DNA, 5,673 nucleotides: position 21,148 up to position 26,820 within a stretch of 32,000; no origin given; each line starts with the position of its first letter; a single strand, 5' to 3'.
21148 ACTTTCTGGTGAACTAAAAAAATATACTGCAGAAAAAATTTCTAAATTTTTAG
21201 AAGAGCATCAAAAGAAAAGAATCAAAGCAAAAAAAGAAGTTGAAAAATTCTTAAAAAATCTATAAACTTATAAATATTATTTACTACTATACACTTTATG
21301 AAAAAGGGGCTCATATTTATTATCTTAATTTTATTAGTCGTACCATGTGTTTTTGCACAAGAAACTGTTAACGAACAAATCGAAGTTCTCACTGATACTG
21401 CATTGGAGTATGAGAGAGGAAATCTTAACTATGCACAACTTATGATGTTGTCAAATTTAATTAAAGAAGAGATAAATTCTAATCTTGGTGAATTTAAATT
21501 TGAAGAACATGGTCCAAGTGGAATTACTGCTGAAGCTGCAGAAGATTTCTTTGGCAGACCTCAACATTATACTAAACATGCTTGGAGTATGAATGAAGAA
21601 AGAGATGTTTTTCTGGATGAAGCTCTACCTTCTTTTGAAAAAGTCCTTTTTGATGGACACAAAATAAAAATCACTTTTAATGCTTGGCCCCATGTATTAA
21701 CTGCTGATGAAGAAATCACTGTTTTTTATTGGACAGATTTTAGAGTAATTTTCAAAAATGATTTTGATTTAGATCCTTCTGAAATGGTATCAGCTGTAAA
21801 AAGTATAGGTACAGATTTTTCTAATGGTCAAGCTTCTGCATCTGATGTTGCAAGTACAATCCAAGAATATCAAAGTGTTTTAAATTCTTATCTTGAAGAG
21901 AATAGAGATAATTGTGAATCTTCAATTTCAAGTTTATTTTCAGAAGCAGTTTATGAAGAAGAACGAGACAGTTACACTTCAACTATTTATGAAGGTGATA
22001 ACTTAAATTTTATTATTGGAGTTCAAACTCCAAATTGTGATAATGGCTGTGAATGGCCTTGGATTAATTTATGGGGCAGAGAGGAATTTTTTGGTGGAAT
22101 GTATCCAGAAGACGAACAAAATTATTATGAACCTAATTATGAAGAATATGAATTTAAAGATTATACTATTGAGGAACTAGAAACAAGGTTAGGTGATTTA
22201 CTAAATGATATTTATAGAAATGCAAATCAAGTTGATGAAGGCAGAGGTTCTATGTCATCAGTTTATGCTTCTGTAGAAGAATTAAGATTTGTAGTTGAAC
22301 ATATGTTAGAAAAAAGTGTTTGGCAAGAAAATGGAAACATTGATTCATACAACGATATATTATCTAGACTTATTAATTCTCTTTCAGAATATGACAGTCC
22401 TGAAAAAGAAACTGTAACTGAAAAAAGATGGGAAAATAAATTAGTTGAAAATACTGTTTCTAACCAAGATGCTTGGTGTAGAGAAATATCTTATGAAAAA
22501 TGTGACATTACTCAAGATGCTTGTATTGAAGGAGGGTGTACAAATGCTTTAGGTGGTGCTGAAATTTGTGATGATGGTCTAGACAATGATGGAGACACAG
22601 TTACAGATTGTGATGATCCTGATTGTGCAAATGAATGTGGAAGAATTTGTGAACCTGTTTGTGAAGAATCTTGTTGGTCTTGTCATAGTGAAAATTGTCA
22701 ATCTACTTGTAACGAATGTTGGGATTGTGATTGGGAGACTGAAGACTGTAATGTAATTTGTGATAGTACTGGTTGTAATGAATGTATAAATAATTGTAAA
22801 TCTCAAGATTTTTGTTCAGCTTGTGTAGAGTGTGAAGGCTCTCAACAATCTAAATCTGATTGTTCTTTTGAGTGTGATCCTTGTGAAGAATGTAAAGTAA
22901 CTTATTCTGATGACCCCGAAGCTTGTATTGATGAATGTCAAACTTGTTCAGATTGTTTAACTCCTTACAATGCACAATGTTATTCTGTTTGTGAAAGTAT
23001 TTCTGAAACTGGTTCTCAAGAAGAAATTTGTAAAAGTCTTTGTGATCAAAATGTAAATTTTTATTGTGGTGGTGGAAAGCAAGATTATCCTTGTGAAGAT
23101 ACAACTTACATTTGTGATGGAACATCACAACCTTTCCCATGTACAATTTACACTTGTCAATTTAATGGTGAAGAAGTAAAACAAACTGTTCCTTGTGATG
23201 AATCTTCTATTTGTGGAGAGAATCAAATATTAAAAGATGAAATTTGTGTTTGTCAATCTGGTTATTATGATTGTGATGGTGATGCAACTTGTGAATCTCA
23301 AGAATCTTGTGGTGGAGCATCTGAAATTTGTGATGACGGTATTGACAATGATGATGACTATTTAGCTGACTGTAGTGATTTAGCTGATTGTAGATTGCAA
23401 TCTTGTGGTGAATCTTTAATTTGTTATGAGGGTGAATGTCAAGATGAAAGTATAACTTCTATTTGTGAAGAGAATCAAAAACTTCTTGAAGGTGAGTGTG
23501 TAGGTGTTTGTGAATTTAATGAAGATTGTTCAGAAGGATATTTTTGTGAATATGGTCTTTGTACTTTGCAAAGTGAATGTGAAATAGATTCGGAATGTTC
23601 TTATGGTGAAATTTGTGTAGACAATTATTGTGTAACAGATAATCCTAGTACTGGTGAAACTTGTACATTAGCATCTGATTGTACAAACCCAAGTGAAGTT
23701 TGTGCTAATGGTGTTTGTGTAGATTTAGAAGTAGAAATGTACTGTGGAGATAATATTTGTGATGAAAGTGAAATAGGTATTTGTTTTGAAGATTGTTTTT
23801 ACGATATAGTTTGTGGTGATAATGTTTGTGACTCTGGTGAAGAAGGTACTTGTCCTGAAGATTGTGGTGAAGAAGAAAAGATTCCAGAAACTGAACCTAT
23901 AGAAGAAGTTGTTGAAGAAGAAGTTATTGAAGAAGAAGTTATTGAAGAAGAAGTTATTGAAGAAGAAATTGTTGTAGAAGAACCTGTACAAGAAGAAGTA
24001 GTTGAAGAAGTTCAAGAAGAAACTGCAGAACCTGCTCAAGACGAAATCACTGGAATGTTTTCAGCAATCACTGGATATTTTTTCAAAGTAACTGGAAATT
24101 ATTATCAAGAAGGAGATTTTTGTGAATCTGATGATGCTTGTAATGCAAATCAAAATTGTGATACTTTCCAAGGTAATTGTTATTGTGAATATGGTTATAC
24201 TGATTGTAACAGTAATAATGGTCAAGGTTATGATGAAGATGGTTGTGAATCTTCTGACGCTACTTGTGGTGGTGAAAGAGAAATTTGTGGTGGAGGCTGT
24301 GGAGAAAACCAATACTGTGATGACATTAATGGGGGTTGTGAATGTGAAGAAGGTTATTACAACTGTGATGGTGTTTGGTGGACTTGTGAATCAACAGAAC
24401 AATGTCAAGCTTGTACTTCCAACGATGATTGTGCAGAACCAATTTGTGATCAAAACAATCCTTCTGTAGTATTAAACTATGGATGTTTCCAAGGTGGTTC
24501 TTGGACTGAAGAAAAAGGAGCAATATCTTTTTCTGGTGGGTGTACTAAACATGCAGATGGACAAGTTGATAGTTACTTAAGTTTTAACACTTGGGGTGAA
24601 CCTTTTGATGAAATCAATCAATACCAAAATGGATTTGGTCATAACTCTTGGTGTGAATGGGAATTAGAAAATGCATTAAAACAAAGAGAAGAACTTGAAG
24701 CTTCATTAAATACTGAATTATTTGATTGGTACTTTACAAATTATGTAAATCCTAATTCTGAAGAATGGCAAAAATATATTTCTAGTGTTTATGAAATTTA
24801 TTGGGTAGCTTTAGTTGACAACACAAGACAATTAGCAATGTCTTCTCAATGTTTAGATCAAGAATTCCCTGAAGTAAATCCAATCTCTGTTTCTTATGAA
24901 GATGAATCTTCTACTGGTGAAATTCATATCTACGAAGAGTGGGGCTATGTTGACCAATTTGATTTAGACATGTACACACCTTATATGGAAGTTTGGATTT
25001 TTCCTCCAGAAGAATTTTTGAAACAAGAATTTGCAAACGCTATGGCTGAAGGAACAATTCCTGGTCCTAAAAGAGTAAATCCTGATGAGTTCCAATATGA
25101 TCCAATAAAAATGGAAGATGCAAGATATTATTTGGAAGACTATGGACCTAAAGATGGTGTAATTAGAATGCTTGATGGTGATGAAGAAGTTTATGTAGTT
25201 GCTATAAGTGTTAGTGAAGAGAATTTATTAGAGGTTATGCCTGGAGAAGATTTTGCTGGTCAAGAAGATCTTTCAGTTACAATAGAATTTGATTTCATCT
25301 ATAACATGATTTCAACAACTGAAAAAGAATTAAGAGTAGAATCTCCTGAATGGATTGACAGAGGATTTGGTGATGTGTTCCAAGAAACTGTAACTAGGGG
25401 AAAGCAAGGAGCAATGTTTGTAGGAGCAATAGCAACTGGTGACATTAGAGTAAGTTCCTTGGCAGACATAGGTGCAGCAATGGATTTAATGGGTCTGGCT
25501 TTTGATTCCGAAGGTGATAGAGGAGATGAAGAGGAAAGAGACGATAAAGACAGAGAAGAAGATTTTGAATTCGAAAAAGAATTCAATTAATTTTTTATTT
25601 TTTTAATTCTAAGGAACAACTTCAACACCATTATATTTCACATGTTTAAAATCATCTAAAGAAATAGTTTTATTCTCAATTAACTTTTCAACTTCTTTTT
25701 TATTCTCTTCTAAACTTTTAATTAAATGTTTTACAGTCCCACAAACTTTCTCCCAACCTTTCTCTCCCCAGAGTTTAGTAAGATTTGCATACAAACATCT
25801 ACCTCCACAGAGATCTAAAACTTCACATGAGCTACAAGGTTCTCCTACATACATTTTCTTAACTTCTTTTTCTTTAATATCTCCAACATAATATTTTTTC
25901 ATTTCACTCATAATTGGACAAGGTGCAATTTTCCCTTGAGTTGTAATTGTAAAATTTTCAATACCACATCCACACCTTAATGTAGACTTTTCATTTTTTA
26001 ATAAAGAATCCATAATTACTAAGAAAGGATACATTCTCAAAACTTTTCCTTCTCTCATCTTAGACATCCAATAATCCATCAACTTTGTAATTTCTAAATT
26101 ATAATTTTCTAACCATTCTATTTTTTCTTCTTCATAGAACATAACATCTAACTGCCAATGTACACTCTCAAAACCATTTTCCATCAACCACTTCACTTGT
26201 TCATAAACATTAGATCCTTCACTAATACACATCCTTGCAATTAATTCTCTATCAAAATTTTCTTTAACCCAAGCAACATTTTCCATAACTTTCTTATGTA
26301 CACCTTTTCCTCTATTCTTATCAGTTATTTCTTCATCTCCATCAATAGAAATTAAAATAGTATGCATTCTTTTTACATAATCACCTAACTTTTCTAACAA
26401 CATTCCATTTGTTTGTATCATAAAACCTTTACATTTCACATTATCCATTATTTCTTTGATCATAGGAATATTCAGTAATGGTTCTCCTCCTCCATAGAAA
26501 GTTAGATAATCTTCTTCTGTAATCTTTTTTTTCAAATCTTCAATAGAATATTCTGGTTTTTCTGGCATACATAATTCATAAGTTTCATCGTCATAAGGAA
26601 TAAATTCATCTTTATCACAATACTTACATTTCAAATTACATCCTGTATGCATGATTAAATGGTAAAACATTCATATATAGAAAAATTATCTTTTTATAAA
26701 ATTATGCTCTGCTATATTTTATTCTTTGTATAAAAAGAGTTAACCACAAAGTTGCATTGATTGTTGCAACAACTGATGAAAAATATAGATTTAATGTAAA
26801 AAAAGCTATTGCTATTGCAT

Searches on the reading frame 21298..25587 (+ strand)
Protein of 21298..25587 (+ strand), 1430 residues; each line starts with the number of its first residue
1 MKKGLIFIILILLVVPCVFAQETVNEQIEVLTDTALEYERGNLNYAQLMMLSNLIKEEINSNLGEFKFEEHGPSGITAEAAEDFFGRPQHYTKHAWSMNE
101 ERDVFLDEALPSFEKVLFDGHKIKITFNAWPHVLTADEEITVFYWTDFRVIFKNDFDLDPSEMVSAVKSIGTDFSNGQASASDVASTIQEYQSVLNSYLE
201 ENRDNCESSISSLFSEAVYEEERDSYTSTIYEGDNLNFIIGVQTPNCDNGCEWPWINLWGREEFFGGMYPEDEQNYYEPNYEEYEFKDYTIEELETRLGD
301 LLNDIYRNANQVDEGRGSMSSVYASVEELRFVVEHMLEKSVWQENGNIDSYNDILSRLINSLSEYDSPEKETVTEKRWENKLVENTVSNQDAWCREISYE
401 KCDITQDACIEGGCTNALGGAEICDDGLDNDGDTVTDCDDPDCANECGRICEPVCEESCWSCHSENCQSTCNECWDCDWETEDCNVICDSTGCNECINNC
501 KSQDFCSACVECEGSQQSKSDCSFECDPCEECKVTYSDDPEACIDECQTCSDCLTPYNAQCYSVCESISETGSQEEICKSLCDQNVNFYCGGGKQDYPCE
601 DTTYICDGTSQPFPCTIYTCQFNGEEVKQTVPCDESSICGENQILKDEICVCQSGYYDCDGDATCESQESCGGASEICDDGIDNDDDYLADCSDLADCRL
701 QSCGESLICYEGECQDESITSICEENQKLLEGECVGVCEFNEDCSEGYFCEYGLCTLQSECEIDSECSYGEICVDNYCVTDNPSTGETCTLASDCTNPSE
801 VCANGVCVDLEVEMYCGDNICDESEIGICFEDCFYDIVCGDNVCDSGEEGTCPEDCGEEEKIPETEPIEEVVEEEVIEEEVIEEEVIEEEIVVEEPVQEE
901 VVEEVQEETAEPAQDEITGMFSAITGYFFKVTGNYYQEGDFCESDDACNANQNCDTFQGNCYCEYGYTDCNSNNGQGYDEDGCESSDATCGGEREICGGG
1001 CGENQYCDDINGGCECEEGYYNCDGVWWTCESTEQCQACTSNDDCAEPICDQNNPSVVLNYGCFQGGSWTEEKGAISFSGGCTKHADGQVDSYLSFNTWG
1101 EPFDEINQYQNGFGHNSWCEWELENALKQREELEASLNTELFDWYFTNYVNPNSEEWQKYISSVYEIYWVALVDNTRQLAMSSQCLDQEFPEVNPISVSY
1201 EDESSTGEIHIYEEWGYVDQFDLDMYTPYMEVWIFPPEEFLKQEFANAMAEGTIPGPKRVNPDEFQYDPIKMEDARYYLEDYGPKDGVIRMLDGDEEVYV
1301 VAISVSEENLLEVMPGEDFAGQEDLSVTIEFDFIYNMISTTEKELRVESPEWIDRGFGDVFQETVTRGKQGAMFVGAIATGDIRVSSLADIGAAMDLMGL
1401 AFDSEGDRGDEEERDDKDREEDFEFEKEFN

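Call 34: search_protein_families(library=pfam, proteins=[window:21298-25587:+], max_evalue=0.01)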
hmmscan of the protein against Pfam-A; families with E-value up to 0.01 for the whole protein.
window:21298-25587:+ (1430 aa): 1 family
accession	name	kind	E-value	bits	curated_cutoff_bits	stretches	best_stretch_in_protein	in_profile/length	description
PF23416.1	DUF7107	-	4.8e-05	24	24.6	1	760-808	1-47/48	Domain of unknown function (DUF7107)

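Call 54: search_protein_families(library=padloc, proteins=[window:21298-25587:+], max_evalue=0.001)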
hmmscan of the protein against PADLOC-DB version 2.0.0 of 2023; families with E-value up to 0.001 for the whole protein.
window:21298-25587:+ (1430 aa): 0 families

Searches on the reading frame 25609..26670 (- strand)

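Call 7: search_protein_families(library=pfam, proteins=[window:25609-26670:-], max_evalue=0.001)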
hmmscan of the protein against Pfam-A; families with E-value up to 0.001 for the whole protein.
window:25609-26670:- (353 aa): 3 families
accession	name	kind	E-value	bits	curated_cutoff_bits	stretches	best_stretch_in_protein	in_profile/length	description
PF04055.27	Radical_SAM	-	6.9e-14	52.8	29.5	1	6-144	2-145/166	Radical SAM superfamily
PF13353.11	Fer4_12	-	3.4e-08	34.3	22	1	8-119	12-123/137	4Fe-4S single cluster domain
PF13186.11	SPASM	-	0.00074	20.2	21.5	0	233-279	1-48/67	Iron-sulfur cluster-binding domain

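Call 54: search_protein_families(library=padloc, proteins=[window:25609-26667:-], max_evalue=0.001)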
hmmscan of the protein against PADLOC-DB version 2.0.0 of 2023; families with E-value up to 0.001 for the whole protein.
window:25609-26667:- (352 aa): 2 families
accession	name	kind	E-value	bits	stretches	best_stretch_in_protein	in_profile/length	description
PDLC02904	pVip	-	1.7e-12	45.4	1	6-138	9-136/262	Viperins associated with kinases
PDLC02903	pVip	-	3.7e-12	44.3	1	7-130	7-122/257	Viperins not associated with kinases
